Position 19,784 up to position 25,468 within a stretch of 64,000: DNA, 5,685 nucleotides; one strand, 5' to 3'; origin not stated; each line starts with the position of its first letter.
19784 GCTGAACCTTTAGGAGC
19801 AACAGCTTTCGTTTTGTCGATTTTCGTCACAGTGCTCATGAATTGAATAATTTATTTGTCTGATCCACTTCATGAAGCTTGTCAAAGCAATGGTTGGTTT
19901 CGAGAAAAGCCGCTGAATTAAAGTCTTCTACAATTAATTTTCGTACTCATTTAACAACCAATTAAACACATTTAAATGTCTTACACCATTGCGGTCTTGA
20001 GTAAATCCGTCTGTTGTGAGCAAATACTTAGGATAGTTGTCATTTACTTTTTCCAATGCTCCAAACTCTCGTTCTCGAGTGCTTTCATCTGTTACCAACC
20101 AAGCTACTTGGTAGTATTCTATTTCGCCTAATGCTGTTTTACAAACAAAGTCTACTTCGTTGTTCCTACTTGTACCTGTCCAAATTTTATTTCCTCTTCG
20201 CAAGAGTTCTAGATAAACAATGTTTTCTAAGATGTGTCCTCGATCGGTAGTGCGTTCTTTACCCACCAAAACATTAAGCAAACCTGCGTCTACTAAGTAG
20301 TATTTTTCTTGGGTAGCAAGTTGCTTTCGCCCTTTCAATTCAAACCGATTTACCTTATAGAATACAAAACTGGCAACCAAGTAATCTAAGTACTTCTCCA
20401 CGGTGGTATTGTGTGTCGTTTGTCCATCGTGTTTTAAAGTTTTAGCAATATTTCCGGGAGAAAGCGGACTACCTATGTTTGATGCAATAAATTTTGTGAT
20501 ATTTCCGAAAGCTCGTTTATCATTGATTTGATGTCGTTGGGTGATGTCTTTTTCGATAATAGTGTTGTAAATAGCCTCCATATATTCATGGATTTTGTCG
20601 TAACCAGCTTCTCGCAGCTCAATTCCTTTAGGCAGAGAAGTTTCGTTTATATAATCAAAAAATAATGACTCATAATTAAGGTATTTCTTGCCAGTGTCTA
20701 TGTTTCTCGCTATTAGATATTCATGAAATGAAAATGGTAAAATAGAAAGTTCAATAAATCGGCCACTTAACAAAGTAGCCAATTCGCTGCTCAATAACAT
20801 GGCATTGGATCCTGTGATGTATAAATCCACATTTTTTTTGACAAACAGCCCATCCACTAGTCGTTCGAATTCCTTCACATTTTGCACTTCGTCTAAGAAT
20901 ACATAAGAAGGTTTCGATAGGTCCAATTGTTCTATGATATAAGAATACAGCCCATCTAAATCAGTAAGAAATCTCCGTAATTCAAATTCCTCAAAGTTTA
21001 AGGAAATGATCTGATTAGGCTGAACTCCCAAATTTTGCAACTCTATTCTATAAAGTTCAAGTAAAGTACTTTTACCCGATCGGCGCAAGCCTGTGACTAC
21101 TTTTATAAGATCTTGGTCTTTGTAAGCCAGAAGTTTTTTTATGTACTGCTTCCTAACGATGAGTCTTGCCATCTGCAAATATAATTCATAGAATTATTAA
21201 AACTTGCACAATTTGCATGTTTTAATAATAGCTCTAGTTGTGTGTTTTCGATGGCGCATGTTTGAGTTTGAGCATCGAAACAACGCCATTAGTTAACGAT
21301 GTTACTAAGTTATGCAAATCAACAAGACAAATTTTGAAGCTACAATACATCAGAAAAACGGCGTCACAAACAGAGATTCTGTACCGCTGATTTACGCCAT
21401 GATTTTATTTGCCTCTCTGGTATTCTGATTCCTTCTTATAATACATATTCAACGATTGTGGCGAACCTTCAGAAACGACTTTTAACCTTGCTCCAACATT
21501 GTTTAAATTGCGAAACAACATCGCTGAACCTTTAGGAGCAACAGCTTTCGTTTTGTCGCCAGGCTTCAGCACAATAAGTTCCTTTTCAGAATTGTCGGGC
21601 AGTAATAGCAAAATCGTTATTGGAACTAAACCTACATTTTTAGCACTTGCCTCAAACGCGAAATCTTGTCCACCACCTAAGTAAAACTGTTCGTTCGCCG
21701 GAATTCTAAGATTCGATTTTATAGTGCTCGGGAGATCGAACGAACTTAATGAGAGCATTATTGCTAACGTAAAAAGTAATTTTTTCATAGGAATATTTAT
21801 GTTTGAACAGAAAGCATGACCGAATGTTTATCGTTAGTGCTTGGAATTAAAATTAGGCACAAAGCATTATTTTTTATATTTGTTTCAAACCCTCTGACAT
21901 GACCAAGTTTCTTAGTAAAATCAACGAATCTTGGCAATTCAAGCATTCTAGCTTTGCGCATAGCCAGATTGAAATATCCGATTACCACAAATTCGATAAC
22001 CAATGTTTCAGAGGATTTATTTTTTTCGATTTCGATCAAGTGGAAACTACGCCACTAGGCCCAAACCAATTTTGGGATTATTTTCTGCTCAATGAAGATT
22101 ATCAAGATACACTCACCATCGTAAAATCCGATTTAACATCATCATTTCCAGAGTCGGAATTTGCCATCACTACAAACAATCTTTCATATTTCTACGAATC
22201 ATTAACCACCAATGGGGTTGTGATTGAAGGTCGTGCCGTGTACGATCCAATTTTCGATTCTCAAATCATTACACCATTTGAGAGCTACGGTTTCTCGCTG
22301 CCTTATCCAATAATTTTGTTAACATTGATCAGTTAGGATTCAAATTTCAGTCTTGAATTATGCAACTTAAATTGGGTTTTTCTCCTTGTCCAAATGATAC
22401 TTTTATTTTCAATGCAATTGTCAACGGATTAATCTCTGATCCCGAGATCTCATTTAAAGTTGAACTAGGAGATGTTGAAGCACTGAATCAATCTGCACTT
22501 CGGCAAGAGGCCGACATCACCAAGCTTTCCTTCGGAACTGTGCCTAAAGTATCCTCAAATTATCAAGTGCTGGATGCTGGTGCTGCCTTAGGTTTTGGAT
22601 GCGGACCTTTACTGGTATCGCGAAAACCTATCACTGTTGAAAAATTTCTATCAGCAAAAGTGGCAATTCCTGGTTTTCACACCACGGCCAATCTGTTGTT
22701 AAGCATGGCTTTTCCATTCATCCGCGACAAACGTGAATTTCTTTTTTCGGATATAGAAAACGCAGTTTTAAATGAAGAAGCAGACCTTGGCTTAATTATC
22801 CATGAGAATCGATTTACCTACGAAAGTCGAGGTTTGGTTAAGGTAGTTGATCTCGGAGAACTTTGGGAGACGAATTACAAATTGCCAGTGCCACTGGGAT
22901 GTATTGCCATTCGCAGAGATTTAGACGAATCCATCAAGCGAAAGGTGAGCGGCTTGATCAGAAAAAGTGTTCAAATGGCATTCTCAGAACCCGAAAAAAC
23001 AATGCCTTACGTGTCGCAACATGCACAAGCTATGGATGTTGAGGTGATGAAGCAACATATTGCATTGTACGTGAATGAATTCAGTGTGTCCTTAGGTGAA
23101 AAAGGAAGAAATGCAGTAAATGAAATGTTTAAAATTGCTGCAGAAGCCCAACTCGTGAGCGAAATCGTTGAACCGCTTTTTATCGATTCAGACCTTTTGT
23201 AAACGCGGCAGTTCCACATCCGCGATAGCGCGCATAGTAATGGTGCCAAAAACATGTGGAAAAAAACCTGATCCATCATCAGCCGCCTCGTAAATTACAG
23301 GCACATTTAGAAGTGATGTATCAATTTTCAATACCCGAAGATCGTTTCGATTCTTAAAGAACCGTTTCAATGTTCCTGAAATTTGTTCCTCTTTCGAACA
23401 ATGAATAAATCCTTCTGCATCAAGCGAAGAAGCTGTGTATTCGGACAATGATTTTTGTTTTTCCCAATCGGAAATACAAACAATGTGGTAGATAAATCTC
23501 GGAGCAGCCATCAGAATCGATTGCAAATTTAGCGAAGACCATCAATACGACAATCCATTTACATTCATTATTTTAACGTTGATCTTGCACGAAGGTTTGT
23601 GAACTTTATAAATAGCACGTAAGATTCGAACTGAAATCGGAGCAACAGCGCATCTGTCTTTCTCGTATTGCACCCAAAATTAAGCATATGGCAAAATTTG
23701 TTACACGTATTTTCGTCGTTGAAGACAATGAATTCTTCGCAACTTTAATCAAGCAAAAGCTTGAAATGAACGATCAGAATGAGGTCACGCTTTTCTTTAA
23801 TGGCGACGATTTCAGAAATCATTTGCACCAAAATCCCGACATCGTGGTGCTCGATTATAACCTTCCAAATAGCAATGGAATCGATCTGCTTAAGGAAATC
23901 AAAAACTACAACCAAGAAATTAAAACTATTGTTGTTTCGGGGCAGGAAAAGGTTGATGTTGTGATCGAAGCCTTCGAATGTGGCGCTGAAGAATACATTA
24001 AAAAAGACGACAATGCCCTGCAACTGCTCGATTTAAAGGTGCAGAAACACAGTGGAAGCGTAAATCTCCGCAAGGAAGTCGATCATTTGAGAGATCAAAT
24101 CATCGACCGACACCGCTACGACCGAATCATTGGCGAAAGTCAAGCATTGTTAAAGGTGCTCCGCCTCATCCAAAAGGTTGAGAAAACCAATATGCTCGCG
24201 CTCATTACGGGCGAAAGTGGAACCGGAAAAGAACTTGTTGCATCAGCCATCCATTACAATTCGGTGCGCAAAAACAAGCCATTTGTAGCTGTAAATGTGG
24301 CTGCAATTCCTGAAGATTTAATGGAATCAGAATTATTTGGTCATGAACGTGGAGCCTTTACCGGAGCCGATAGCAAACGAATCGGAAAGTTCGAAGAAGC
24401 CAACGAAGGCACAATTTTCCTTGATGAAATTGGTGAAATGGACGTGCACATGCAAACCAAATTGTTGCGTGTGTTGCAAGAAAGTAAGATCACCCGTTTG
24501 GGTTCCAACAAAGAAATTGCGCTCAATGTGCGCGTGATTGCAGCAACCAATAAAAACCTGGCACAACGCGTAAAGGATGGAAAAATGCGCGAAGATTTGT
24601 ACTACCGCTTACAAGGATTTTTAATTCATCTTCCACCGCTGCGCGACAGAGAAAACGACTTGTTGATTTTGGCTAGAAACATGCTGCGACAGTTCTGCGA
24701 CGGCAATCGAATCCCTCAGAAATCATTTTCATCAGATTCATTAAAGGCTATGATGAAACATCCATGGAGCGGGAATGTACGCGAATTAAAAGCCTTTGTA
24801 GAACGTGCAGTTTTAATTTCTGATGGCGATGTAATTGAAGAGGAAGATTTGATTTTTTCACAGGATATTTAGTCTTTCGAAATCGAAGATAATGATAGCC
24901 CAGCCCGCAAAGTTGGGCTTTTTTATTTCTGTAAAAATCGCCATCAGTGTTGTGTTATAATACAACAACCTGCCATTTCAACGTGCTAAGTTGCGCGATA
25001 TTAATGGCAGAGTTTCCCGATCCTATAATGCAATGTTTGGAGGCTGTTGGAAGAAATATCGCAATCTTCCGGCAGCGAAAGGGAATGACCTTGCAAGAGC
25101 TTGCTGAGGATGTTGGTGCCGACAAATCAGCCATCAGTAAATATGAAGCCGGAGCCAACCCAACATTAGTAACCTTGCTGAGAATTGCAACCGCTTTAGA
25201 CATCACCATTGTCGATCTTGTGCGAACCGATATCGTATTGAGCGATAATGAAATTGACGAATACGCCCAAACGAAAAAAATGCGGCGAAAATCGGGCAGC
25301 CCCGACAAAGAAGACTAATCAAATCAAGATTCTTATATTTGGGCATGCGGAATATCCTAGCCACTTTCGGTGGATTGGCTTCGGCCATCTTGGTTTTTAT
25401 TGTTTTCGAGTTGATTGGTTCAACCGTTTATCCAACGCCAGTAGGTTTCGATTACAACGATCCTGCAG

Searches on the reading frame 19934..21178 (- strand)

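Call 71: search_protein_families(library=pfam, proteins=[window:19934-21178:-], max_evalue=0.0001)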
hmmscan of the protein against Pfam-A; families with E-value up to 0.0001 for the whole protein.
window:19934-21178:- (414 aa): 2 families
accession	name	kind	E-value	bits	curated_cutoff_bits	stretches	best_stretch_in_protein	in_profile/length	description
PF13173.12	AAA_14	-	1.9e-31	109.2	27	1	24-155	3-129/129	AAA domain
PF13635.12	DUF4143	-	2.7e-24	86.1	28.1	1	209-358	1-157/160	Domain of unknown function (DUF4143)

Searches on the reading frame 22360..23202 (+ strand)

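Call 71: search_protein_families(library=pfam, proteins=[window:22360-23202:+], max_evalue=0.0001)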
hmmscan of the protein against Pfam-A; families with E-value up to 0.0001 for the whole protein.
window:22360-23202:+ (280 aa): 1 family
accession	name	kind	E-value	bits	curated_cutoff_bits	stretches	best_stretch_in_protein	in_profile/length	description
PF02621.19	VitK2_biosynth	-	1.6e-69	234.6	26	1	3-262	1-252/252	Menaquinone biosynthesis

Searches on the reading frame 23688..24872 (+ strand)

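Call 71: search_protein_families(library=pfam, proteins=[window:23688-24872:+], max_evalue=0.0001)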
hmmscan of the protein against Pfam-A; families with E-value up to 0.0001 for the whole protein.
window:23688-24872:+ (394 aa): 7 families
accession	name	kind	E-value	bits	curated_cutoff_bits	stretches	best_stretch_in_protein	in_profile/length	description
PF00158.32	Sigma54_activat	-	1.6e-71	239.9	20.2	1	147-313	1-167/168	Sigma-54 interaction domain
PF00072.30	Response_reg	-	2.7e-21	76.2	30.2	1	8-113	1-106/111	Response regulator receiver domain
PF14532.12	Sigma54_activ_2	-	3.4e-21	76.4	25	1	148-318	1-138/138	Sigma-54 interaction domain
PF25601.1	AAA_lid_14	-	1e-17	64.2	27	1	319-388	1-70/87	AAA+ ATPase lid domain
PF07728.20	AAA_5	-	8.5e-07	29.5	22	1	172-291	3-125/139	AAA domain (dynein-related subfamily)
PF00004.35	AAA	-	2.1e-05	25.4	21.2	1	172-289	2-110/131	ATPase family associated with various cellular activities (AAA)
PF07724.20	AAA_2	-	6.5e-05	23.5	27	0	172-296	7-132/166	AAA domain (Cdc48 subfamily)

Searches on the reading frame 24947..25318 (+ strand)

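Call 71: search_protein_families(library=pfam, proteins=[window:24947-25318:+], max_evalue=0.0001)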
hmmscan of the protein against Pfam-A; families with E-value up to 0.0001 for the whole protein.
window:24947-25318:+ (123 aa): 4 families
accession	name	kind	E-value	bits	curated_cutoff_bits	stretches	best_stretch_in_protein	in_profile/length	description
PF01381.28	HTH_3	-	8.8e-13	48.5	23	1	39-91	2-55/55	Helix-turn-helix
PF13443.12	HTH_26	-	1.4e-09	38.5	22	1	38-93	2-59/63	Cro/C1-type HTH DNA-binding domain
PF13560.12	HTH_31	-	3.8e-09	37.1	27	1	34-87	2-57/64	Helix-turn-helix domain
PF12844.13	HTH_19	-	1.4e-06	28.6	30.2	1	35-92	1-59/64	Helix-turn-helix domain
